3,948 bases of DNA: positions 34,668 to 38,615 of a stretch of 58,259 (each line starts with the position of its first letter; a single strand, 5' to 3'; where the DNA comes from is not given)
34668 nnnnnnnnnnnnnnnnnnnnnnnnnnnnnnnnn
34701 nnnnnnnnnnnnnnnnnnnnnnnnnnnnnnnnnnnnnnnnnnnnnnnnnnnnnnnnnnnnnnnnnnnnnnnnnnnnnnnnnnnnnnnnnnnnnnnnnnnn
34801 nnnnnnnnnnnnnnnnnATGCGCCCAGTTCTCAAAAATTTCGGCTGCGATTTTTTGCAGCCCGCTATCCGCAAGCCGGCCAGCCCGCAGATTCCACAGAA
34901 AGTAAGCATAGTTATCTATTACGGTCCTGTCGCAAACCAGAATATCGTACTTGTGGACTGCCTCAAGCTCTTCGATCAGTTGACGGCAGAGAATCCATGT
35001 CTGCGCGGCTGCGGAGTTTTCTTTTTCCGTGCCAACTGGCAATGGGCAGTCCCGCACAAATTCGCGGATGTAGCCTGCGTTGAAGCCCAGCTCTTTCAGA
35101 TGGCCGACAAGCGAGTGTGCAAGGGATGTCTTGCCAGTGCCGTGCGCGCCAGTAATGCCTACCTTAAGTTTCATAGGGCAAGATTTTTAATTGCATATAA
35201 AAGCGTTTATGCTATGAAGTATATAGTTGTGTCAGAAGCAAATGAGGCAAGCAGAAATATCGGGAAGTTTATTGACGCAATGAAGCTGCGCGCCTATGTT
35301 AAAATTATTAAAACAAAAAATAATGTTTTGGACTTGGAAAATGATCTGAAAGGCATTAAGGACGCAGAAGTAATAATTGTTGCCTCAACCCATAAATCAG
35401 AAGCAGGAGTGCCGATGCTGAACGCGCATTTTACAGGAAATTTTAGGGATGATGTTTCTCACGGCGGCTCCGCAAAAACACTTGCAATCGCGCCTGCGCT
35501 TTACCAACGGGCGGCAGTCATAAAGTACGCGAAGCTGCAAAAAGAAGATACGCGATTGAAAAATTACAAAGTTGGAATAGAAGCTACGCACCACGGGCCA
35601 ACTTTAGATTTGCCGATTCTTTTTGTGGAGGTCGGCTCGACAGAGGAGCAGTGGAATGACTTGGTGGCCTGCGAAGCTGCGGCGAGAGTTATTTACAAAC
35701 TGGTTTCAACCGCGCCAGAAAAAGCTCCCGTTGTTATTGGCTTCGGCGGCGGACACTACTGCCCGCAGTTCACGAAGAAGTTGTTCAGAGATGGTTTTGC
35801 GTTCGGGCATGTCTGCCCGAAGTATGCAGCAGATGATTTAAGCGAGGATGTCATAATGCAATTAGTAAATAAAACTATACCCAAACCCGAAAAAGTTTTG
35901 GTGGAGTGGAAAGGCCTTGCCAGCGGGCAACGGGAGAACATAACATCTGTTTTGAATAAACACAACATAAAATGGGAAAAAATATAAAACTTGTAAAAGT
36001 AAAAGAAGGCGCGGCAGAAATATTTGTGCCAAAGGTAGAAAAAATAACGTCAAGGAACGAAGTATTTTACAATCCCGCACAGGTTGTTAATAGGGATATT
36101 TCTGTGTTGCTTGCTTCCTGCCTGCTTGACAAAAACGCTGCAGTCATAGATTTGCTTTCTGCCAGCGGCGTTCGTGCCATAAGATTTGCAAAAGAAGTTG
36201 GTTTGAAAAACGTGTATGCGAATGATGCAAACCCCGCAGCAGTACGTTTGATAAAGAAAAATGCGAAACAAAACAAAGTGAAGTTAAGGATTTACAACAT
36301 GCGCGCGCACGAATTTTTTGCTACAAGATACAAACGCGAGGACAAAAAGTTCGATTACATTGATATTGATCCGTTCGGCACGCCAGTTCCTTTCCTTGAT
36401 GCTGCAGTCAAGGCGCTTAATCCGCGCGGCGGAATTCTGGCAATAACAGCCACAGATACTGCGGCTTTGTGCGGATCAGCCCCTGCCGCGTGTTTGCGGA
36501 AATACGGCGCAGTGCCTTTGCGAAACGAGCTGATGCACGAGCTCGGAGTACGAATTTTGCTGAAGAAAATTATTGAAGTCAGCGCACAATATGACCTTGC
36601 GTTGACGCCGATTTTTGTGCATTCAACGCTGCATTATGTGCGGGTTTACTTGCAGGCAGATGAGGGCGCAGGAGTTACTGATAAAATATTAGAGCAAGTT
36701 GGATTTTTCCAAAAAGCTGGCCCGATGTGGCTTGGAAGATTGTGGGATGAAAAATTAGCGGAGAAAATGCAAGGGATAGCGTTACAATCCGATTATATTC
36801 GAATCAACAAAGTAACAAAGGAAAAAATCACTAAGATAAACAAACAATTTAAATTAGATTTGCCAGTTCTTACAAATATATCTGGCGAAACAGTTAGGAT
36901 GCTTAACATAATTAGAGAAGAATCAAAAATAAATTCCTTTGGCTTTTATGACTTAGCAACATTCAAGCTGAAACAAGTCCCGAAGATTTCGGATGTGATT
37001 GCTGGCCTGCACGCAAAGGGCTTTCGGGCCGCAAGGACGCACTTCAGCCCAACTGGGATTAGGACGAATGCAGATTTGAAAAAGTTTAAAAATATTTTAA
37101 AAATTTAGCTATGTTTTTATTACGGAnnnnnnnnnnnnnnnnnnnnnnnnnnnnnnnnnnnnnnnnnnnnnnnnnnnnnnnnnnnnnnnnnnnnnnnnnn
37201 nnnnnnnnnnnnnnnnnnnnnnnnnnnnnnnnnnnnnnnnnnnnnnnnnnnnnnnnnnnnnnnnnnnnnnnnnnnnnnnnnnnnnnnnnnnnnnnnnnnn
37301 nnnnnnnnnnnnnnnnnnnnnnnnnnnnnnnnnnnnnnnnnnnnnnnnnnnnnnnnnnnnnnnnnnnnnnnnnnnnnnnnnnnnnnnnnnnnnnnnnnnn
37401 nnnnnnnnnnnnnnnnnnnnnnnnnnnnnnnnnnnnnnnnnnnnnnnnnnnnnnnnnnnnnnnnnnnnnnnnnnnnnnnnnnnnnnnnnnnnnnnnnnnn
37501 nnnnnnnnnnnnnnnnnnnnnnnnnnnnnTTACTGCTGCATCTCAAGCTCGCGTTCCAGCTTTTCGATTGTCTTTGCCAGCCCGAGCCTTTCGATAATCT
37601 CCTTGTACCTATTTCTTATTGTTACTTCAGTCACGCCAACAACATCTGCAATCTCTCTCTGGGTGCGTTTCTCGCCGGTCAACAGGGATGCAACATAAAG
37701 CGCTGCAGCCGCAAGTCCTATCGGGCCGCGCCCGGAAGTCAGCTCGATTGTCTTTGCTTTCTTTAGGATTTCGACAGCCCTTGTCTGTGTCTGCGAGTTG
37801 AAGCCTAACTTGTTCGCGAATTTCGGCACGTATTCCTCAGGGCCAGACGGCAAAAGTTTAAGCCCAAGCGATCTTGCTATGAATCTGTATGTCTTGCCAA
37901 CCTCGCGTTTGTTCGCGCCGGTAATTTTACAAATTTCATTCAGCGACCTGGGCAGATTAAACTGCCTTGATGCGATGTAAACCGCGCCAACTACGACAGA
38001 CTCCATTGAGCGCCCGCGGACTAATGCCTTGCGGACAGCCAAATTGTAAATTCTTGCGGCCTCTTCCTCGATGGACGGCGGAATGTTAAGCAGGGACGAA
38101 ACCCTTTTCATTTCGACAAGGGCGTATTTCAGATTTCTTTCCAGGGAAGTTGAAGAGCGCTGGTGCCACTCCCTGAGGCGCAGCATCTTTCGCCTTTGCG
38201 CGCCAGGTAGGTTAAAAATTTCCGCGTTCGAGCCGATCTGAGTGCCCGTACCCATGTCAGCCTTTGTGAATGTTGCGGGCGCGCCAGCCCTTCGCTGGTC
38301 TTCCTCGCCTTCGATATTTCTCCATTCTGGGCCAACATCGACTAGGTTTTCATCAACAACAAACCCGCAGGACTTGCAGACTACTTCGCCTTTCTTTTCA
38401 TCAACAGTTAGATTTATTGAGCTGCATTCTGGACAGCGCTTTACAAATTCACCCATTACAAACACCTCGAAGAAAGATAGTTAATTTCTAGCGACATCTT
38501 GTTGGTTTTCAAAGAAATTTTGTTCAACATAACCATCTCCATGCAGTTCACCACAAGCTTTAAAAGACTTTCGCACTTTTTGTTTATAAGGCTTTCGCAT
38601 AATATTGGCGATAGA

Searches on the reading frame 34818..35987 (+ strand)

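Call 24: search_protein_families(library=pfam, proteins=[window:34818-35987:+], max_evalue=0.001)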
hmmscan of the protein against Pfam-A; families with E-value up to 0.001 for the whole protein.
window:34818-35987:+ (389 aa): 1 family
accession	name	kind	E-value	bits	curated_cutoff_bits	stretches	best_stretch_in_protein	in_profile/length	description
PF04414.18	tRNA_deacylase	-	5.8e-62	209.3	33.6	1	182-386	4-204/205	D-aminoacyl-tRNA deacylase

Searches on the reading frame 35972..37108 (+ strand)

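Call 24: search_protein_families(library=pfam, proteins=[window:35972-37108:+], max_evalue=0.001)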
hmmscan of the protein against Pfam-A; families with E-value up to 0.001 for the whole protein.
window:35972-37108:+ (378 aa): 8 families
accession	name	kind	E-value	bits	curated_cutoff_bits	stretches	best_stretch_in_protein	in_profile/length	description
PF02005.22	TRM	-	1.6e-96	324.2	27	2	13-247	1-240/376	N2,N2-dimethylguanosine tRNA methyltransferase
PF02475.24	TRM5-TYW2_MTfase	-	3.7e-08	34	28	1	51-155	33-133/164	TRM5/TYW2 methyltransferase domain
PF13847.12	Methyltransf_31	-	2.8e-07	30.8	27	1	53-161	2-113/145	Methyltransferase domain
PF06325.19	PrmA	-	5.9e-06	26.4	22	1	52-110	159-216/296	Ribosomal protein L11 methyltransferase (PrmA)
PF05175.20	MTS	-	8.6e-06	25.9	23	1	44-130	20-102/170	Methyltransferase small domain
PF13649.12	Methyltransf_25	-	0.00021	22.3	27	1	58-131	1-69/97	Methyltransferase domain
PF03602.21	Cons_hypoth95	-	0.00028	21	24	1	55-134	42-121/182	Conserved hypothetical protein 95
PF09445.16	Methyltransf_15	-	0.00028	20.9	22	0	57-121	3-65/165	RNA cap guanine-N2 methyltransferase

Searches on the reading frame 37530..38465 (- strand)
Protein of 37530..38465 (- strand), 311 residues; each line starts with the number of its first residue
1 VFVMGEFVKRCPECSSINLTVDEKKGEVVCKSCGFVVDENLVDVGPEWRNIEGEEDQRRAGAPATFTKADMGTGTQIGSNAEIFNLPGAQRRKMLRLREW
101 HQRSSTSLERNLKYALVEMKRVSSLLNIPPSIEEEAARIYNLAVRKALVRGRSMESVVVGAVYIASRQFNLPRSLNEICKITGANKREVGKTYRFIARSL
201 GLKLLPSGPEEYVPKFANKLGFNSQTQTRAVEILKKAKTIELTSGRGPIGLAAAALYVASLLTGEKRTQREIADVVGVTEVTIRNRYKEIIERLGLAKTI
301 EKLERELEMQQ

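Call 24: search_protein_families(library=pfam, proteins=[window:37530-38465:-], max_evalue=0.001)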
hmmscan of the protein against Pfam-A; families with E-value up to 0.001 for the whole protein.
window:37530-38465:- (311 aa): 5 families
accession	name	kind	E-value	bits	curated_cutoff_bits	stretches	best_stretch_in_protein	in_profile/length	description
PF00382.24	TFIIB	-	4.2e-45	152.1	23.6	2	208-292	7-91/92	Transcription factor TFIIB repeat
PF08271.17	Zn_Ribbon_TF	-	1.5e-14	53.7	29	1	10-49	2-41/43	TFIIB zinc-binding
PF22109.2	Zn_ribbon_tTFIIB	-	1.5e-05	25.2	28.6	1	9-37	10-39/40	Transcription factor IIB, zinc ribbon, Trypanosome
PF04545.22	Sigma70_r4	-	1.6e-05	24.8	24.1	1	264-294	18-48/50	Sigma-70, region 4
PF21886.1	BRF2-like_C_cyclin_rpt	-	2.3e-05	25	27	0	224-288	31-96/138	BRF2-like, C-terminal cyclin repeat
